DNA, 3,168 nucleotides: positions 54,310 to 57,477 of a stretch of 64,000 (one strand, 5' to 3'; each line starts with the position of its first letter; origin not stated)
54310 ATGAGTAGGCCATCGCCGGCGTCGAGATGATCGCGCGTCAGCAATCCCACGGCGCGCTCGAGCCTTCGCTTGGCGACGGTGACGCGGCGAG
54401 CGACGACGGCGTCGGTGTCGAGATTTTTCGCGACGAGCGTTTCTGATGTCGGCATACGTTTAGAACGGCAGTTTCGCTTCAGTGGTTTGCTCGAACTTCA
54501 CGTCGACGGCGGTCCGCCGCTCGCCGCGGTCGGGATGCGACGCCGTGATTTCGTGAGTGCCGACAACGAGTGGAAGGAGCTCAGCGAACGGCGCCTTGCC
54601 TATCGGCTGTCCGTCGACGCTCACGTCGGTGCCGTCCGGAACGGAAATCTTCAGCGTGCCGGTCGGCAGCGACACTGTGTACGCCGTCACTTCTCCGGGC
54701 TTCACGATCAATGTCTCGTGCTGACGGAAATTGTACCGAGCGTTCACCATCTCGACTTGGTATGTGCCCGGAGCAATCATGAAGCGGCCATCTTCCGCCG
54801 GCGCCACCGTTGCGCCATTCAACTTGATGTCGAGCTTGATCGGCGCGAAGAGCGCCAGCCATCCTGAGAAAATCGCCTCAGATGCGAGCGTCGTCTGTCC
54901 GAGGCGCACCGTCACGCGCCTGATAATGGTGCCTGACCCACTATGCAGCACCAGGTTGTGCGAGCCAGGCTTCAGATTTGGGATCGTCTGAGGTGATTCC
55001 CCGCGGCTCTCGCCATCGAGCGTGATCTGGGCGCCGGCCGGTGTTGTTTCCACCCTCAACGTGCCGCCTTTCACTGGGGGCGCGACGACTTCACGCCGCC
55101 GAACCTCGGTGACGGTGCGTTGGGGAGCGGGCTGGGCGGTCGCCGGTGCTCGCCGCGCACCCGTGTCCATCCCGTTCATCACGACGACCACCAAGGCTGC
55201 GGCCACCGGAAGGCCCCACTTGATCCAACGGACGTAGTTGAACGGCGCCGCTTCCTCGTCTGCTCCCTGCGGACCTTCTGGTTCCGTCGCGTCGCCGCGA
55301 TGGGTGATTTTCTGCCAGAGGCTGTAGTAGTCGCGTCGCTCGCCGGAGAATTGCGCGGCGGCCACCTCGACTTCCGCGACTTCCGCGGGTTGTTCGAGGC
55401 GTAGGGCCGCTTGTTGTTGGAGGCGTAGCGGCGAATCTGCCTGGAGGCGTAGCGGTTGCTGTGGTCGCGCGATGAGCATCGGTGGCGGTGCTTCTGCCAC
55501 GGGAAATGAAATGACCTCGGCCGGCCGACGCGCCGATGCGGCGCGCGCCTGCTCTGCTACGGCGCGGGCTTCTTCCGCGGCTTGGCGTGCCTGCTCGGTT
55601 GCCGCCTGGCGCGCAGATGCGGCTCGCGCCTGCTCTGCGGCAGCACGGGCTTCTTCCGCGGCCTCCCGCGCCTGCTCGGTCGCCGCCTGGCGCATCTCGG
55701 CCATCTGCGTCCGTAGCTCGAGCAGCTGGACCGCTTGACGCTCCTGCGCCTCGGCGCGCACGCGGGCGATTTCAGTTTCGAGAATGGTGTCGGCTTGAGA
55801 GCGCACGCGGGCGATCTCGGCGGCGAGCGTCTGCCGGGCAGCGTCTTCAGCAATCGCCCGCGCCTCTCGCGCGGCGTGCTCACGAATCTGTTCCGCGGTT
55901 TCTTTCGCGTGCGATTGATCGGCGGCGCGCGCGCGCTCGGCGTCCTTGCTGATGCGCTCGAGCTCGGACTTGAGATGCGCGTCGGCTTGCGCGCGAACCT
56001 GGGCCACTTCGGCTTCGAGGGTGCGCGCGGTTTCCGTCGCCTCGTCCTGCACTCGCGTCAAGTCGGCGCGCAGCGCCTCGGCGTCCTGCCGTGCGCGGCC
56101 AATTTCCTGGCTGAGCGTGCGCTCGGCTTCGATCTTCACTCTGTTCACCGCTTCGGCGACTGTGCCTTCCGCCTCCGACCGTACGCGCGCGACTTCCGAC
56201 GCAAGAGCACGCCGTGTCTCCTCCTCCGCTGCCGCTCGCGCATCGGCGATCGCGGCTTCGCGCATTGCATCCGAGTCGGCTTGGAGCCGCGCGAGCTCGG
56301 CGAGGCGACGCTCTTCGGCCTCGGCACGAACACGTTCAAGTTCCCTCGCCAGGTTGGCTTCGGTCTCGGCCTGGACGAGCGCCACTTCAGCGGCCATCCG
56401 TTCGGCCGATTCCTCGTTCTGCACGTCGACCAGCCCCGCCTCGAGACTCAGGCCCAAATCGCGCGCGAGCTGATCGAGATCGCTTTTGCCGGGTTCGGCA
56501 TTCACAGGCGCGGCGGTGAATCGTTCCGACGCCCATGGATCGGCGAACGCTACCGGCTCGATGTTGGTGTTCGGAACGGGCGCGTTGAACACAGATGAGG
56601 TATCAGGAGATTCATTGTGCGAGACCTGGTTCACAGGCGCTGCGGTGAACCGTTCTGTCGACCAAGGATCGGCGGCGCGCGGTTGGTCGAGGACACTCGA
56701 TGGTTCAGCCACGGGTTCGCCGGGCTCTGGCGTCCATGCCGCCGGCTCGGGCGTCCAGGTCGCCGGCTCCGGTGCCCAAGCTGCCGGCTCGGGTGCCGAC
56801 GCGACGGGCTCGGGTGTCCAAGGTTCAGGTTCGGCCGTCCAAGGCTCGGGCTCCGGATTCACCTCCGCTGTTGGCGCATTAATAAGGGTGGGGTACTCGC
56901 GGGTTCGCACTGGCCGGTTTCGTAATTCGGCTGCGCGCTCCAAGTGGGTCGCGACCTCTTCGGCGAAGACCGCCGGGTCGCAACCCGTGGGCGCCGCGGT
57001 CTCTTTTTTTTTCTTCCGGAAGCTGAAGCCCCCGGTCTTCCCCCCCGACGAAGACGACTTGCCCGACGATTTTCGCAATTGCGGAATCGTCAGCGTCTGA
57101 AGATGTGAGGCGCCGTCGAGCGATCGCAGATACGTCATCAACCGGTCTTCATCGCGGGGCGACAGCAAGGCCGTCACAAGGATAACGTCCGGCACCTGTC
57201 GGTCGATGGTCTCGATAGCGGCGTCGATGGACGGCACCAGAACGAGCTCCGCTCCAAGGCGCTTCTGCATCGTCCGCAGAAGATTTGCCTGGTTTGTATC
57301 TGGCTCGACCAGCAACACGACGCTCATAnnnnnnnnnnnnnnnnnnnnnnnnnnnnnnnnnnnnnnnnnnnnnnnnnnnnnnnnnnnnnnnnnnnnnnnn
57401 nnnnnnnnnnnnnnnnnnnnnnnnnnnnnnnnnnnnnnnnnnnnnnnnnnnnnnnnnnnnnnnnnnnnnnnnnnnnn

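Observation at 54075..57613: Three-gene operon divergent from the Tad/Flp locus, encoding a 955-aa pseudo-receiver / coiled-coil / TM / PEGA protein (candidate pilus landmark module)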

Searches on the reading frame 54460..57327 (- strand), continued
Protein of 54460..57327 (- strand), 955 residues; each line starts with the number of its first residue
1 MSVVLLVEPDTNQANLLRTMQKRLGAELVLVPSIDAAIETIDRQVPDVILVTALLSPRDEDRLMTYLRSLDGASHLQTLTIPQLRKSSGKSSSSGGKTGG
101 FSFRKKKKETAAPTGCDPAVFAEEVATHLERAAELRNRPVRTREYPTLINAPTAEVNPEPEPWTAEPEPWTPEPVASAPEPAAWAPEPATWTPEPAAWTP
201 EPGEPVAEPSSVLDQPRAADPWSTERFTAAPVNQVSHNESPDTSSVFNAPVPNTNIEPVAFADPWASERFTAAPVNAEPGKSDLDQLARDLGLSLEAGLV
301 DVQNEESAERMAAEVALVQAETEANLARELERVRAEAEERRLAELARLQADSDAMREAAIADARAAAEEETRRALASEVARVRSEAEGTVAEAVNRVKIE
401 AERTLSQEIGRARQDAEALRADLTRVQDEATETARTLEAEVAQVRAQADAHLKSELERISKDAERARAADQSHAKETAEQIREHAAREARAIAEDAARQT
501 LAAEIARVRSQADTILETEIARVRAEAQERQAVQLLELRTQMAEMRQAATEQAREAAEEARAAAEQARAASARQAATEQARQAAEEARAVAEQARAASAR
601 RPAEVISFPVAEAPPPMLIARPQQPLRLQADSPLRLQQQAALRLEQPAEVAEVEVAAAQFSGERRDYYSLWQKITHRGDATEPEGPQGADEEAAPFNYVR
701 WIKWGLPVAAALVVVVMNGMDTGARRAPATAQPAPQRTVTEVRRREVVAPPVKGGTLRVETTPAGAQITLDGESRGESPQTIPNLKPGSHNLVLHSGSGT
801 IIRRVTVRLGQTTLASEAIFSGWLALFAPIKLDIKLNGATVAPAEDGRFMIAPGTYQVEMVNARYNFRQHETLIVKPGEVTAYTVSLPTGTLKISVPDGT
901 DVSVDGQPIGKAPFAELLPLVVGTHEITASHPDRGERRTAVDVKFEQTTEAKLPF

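Call 45: find_encoding_contigs(protein=P0087, flank=10000, max_places=1)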
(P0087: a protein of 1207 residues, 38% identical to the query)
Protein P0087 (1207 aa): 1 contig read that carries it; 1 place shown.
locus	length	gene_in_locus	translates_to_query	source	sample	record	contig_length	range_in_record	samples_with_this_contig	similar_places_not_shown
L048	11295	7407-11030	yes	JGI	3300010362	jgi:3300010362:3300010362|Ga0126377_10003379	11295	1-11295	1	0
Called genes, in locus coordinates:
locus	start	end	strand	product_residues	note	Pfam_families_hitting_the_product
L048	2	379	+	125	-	?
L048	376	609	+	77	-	-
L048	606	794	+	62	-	PF03544:TonB_C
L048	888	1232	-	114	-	PF04972:BON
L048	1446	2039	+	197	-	PF12804:NTP_transf_3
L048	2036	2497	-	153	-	PF00210:Ferritin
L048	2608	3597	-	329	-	PF13531:SBP_bac_11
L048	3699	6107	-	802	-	PF13620:CarboxypepD_reg, PF17210:SdrD_B (weak), PF22904:NOMO1-like_2nd (weak), PF13715:CarbopepD_reg_2 (faint), PF07715:Plug, PF00593:TonB_dep_Rec_b-barrel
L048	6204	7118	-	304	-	PF00126:HTH_1, PF03466:LysR_substrate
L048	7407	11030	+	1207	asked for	PF08308:PEGA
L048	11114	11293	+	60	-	?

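Call 69: search_protein_families(library=pfam, proteins=[P0115, P0109, P0117, P0095, P0087, P0099, P0112], max_evalue=0.01)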
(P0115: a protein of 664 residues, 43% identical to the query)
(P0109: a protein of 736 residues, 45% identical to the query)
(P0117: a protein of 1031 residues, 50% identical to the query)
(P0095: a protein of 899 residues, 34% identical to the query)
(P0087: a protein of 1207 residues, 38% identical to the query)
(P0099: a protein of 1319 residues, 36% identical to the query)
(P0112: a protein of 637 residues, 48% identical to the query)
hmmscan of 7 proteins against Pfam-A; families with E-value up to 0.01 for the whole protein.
P0115 (664 aa): 0 families

P0109 (736 aa): 1 family
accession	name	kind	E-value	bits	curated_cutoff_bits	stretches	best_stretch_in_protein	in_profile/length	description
PF00072.30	Response_reg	-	0.0045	17.6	30.2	0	4-70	1-66/111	Response regulator receiver domain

P0117 (1031 aa): 0 families

P0095 (899 aa): 1 family
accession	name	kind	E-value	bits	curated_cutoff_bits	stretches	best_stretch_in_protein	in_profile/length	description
PF08308.17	PEGA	-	2.3e-13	50.3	20.8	1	723-782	2-62/71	PEGA domain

P0087 (1207 aa): 2 families
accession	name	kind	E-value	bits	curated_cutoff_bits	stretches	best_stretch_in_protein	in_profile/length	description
PF08308.17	PEGA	-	6.5e-24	84.1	20.8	2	984-1044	2-63/71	PEGA domain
PF13620.12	CarboxypepD_reg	-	0.0014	19.3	32.3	0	1078-1116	42-81/82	Carboxypeptidase regulatory-like domain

P0099 (1319 aa): 1 family
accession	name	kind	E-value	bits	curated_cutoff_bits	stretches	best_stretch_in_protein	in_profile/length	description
PF08308.17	PEGA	-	3.6e-07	30.4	20.8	1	1233-1285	2-55/71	PEGA domain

P0112 (637 aa): 0 families

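Call 71: find_encoding_contigs(protein=P0112, flank=10000, max_places=1)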
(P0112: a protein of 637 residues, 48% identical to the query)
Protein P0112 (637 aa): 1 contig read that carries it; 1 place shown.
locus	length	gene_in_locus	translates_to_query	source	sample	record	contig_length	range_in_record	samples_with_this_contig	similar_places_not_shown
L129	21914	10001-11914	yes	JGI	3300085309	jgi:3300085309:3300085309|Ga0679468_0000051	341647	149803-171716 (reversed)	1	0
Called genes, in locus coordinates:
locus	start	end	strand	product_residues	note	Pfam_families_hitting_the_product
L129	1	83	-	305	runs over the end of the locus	PF00482:T2SSF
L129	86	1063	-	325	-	PF00482:T2SSF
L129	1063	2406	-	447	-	PF00437:T2SSE, PF27713:UCP018868 (weak)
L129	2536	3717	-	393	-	PF13614:AAA_31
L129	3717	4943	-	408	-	PF13400:Tad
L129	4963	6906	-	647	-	PF13629:T2SS-T3SS_pil_N, PF04972:BON, PF00263:Secretin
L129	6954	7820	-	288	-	PF08666:SAF, PF13144:ChapFlgA (faint), PF16976:RcpC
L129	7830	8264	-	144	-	PF07811:TadE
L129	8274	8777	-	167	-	PF01478:Peptidase_A24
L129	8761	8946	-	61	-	PF04964:Flp_Fap (weak)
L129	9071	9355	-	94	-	PF04964:Flp_Fap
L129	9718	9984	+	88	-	-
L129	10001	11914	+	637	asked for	-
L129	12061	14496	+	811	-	PF00176:SNF2-rel_dom, PF00270:DEAD (weak), PF00271:Helicase_C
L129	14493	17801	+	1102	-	PF02384:N6_Mtase, PF20473:MmeI_Mtase, PF07669:Eco57I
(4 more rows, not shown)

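Call 72: find_encoding_contigs(protein=P0116, flank=10000, max_places=1)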
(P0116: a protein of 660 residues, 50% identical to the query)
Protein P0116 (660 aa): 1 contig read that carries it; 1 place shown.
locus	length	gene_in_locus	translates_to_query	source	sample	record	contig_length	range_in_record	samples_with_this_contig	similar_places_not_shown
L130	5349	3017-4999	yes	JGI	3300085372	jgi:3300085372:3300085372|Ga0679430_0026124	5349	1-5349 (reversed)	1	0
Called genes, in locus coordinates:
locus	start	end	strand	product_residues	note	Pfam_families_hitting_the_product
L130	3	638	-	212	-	?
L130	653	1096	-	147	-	PF07811:TadE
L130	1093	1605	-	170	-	PF01478:Peptidase_A24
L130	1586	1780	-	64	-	PF04964:Flp_Fap (weak)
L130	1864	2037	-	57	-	-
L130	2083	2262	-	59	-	-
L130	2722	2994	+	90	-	-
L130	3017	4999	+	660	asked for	-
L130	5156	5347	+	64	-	?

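Call 76: search_protein_families(library=pfam, proteins=[L044:9679-9936:+], max_evalue=1)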
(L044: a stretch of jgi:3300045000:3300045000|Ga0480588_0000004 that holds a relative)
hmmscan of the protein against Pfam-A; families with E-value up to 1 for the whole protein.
L044:9679-9936:+ (85 aa): 1 family
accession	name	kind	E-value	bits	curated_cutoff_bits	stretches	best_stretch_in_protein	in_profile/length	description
PF04226.18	Transgly_assoc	-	0.3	11.8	25.3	1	68-84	30-45/49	Transglycosylase associated protein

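Call 77: find_homologous_proteins(query=P0115, max_evalue=0.00001)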
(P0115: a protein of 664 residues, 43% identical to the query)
Query P0115 (664 aa): 111 proteins with E <= 0.00001 among 8000 candidates.
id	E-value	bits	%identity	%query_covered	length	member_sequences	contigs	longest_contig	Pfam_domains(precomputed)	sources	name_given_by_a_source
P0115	0.0e+0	1234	100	100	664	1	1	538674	-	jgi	jgi:hypothetical protein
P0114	3.8e-274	929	74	100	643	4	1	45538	-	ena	-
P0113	1.5e-266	904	76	100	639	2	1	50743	-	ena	-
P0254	3.2e-181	622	68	32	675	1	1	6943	-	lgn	-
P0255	6.3e-144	499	48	100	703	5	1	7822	-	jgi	jgi:CheY-like chemotaxis protein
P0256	4.4e-138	480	57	33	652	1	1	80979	-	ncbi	-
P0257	1.6e-127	445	56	71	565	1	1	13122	-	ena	-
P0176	4.9e-126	440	53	45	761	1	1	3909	-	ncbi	ncbi:MAG: hypothetical protein ABI818_19260 [Acidobacteriota bacterium]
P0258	7.6e-114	400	64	53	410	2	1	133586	-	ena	-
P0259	1.0e-113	399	46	69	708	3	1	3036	-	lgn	-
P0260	3.2e-113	398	44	7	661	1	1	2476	-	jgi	jgi:hypothetical protein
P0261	1.4e-108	382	47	70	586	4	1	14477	-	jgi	-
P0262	1.8e-107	379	51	100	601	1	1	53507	-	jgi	-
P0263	2.2e-102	362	46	47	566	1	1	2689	-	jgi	jgi:hypothetical protein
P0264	5.1e-102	361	48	28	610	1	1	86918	-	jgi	jgi:hypothetical protein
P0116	1.8e-82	296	51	32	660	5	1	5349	-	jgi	jgi:CheY-like chemotaxis protein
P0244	1.2e-77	280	45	100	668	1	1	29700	PF28068.1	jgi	jgi:hypothetical protein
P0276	1.1e-73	267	57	27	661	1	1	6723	PF28068.1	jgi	jgi:hypothetical protein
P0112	8.6e-73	264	44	100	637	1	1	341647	-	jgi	jgi:hypothetical protein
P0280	1.3e-70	257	44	67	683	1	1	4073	PF28068.1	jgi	jgi:hypothetical protein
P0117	2.9e-35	140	52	21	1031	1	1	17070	-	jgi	jgi:hypothetical protein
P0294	1.0e-33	135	47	27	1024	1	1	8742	PF07382.17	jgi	jgi:hypothetical protein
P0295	4.0e-28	117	42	31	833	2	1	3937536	PF00038.27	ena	-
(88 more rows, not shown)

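Call 78: search_protein_families(library=pfam, proteins=[P0276, P0280, P0294, P0295], max_evalue=0.1)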
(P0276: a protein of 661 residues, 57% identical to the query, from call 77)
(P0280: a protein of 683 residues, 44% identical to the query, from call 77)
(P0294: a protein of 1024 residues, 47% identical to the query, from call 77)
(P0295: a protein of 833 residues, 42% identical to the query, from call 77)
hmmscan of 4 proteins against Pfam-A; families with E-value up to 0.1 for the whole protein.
P0276 (661 aa): 0 families

P0280 (683 aa): 0 families

P0294 (1024 aa): 1 family
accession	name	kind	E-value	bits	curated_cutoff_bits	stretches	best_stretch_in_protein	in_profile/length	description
PF07382.16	HC2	-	8.3e-08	33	40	2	529-689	4-169/194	Histone H1-like nucleoprotein HC2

P0295 (833 aa): 2 families
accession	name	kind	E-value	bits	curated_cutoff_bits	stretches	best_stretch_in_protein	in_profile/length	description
PF00038.26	Filament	-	9.2e-06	25.9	40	1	452-605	128-280/313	Intermediate filament protein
PF21943.1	TetR_C_46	-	0.022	15.4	27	0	430-466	28-65/109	Tetracyclin repressor-like, C-terminal domain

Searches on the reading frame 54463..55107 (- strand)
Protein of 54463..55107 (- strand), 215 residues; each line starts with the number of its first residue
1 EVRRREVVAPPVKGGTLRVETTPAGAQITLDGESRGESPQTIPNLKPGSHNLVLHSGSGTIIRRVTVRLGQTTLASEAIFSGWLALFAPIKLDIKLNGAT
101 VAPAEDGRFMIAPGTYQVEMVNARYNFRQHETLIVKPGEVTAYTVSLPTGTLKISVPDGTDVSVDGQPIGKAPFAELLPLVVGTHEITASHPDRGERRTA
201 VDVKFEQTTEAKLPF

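Call 46: predict_structure(alignment_id=A3)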
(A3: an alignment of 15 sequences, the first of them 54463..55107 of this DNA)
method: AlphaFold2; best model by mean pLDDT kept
length: 215 residues; sequences in the alignment: 15
mean_pLDDT: 90.2   pTM: 0.61
mean pLDDT of the five models: 90.2, 90.1, 89.6, 87.9, 86.9
residues with pLDDT >= 90: 159; 70-90: 44; 50-70: 10; < 50: 2
segments of 3 or more residues with pLDDT < 50: none
pLDDT, mean of each block of 10 residues (from residue 1): 52 86 92 96 95 87 93 89 88 93 83 90 95 89 94 96 96 93 97 96 95 90
secondary structure, 60 per line:
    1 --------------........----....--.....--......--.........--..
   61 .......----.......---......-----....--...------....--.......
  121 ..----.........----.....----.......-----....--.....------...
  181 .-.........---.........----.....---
elements in order: E15-22 E27-30 E33-37 E40-45 E48-56 E59-67 E72-78 E82-87 E93-96 E99-101 E108-111 E114-122 E127-135 E140-144 E149-155 E161-164 E167-171 E178-181 E183-191 E195-203 E208-212

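Call 50: fold_search(model_id=the predicted structure, library=pdb)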
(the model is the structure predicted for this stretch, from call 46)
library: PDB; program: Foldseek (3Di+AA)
matches with E <= 10: 943; with E <= 0.001: 24
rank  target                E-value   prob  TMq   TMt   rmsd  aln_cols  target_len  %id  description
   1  6fwv_B                3.2e-06  1.00  0.34  0.19  11.5       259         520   14  The Bacillus anthracis TIE protein (released 2018-08-08)
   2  6fwv_A                4.1e-06  1.00  0.34  0.19  11.0       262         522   14  The Bacillus anthracis TIE protein (released 2018-08-08)
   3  5xwx_A                3.2e-05  0.96  0.17  0.11  22.8       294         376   10  Crystal structure of the four N-terminal immunoglogulin domains of Sidekick-1 protein (released 2018-08-29)
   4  5k6x_B                3.8e-05  0.95  0.17  0.10  23.3       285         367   12  Sidekick-2 immunoglobulin domains 1-4, crystal form 1 (released 2016-09-28)
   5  5k70_A                6.6e-05  0.94  0.17  0.10  22.8       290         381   11  Sidekick-2 immunoglobulin domains 1-4 H18R/N22S mutant (released 2016-09-28)
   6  5k70_D                8.2e-05  0.90  0.16  0.10  21.9       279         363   11  Sidekick-2 immunoglobulin domains 1-4 H18R/N22S mutant (released 2016-09-28)
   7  5k6u_A                1.2e-04  0.95  0.18  0.11  21.9       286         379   11  Sidekick-1 immunoglobulin domains 1-4, crystal form 1 (released 2016-09-28)
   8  7ok5_A                1.4e-04  0.77  0.15  0.07  20.3       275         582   11  Crystal structure of mouse neurofascin 155 immunoglobulin domains (released 2022-12-14)
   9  5k70_C                1.6e-04  0.87  0.17  0.10  21.9       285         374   11  Sidekick-2 immunoglobulin domains 1-4 H18R/N22S mutant (released 2016-09-28)
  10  2xyc                  2.2e-04  0.85  0.16  0.12  21.6       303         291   12  CRYSTAL STRUCTURE OF NCAM2 IGIV-FN3I (released 2011-02-23)
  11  7ok5_B                2.2e-04  0.80  0.15  0.07  21.9       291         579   10  Crystal structure of mouse neurofascin 155 immunoglobulin domains (released 2022-12-14)
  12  9flu_A                2.3e-04  0.85  0.17  0.12  19.7       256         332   12  CryoEM structure of the fragment-1 (3402-3733) in the grappling hook protein A (GhpA) in the bacterium Aureispira sp.  (released 2024-10-16)
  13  5xx0_A                2.3e-04  0.82  0.17  0.11  22.5       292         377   10  Crystal structure of the four N-terminal immunoglogulin domains of Sidekick-2 protein (released 2018-08-29)
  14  5uv6_A                2.8e-04  0.80  0.15  0.13  20.4       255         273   10  Crystal structure of human Opioid Binding Protein/Cell Adhesion Molecule Like (OPCML) (released 2018-03-21)
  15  6dld_D                3.3e-04  0.91  0.18  0.15  19.9       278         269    9  Crystal structure of IgLON5/NEGR1 heterodimer (released 2019-04-10)
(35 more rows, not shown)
